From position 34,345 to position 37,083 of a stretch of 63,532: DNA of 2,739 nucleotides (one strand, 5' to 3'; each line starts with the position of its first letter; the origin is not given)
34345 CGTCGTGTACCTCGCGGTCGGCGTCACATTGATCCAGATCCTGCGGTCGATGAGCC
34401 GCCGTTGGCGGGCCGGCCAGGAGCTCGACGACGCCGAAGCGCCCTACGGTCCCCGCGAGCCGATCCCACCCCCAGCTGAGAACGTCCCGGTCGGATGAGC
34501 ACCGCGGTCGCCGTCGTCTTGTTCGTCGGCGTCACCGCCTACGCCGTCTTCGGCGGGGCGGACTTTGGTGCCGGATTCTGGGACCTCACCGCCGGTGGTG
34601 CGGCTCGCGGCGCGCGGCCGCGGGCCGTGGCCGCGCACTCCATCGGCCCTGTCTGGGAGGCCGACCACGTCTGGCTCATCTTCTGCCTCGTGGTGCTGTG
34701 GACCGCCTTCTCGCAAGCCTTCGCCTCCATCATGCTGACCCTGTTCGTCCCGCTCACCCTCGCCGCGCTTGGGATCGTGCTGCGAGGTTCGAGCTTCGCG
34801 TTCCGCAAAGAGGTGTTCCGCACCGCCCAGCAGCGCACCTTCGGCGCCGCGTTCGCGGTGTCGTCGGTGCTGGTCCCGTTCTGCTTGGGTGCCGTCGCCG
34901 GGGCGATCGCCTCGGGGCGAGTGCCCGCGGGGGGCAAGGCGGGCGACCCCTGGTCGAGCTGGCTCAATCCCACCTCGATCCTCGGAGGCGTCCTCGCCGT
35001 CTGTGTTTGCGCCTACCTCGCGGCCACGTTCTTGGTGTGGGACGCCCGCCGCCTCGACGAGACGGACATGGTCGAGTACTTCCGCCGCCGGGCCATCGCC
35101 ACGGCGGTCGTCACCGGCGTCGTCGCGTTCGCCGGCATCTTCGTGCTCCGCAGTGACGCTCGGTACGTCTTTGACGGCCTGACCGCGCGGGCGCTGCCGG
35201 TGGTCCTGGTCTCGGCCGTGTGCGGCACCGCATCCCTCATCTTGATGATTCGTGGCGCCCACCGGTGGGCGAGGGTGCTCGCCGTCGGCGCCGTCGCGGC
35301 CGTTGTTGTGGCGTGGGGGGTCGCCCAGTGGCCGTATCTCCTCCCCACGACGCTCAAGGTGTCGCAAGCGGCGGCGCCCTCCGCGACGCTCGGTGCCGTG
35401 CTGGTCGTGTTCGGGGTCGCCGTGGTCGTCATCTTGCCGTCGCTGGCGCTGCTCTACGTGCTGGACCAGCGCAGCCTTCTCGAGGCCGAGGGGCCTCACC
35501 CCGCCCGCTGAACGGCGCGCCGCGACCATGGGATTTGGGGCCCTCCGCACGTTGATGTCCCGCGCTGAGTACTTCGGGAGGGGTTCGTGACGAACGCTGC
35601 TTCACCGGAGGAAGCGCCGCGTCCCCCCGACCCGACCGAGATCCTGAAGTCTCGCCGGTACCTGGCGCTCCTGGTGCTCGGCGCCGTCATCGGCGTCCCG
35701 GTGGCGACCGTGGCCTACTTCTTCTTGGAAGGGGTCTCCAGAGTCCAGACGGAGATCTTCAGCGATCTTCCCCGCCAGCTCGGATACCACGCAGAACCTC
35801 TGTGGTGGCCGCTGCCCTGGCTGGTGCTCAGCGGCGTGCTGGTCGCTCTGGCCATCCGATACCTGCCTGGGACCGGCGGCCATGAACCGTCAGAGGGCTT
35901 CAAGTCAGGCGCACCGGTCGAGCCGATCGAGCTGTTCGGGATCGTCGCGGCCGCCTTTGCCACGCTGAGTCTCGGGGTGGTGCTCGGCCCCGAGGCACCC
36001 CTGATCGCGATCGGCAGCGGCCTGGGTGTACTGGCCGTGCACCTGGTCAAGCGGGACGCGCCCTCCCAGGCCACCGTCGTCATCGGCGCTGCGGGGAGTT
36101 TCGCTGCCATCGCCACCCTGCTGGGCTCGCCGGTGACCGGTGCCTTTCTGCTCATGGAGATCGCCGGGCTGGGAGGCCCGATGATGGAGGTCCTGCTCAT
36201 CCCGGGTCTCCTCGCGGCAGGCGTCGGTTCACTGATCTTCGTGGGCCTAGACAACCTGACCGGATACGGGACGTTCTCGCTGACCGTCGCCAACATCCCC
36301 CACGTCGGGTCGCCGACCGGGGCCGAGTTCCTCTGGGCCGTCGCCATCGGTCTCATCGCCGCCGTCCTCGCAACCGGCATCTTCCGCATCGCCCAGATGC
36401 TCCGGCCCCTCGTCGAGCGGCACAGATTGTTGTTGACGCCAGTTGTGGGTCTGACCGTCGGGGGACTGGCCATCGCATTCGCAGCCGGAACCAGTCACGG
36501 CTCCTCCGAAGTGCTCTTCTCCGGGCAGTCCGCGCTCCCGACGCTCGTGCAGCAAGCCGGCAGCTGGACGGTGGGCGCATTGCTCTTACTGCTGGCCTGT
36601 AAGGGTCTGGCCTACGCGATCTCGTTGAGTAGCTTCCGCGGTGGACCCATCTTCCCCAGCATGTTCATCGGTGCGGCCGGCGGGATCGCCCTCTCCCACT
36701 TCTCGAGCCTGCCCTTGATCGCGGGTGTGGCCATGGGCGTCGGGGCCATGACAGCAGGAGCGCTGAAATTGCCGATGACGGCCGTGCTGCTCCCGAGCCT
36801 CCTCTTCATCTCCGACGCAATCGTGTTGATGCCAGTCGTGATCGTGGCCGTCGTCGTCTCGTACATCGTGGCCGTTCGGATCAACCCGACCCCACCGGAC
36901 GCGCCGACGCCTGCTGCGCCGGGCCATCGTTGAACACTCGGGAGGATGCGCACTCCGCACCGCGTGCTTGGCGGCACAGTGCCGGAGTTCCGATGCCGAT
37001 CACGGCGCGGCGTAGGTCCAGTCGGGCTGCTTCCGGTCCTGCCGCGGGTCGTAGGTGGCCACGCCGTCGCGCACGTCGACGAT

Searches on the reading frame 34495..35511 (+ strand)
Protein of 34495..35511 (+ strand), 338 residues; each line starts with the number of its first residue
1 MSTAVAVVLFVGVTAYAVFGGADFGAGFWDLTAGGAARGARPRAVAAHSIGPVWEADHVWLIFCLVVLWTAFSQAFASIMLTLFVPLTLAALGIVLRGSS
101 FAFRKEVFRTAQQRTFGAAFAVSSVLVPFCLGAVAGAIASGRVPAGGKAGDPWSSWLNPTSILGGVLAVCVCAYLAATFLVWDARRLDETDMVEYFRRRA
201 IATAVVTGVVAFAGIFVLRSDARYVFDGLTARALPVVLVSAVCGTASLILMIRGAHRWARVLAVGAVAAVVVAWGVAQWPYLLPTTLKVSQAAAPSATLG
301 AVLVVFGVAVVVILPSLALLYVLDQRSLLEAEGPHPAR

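Call 72: search_protein_families(library=pfam, max_evalue=0.00001, proteins=[window:34495-35511:+])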
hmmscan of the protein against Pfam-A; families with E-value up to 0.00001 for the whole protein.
window:34495-35511:+ (338 aa): 1 family
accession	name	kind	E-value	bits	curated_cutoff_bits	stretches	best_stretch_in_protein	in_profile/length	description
PF02322.20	Cyt_bd_oxida_II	-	3.2e-65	220.9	35.6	1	1-322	1-300/302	Cytochrome bd terminal oxidase subunit II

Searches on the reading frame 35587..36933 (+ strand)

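Call 72: search_protein_families(library=pfam, max_evalue=0.00001, proteins=[window:35587-36933:+])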
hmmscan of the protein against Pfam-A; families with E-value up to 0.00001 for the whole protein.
window:35587-36933:+ (448 aa): 1 family
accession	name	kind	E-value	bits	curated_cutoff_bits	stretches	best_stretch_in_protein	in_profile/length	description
PF00654.25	Voltage_CLC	-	3e-27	96.2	24.8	2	109-429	33-345/346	Voltage gated chloride channel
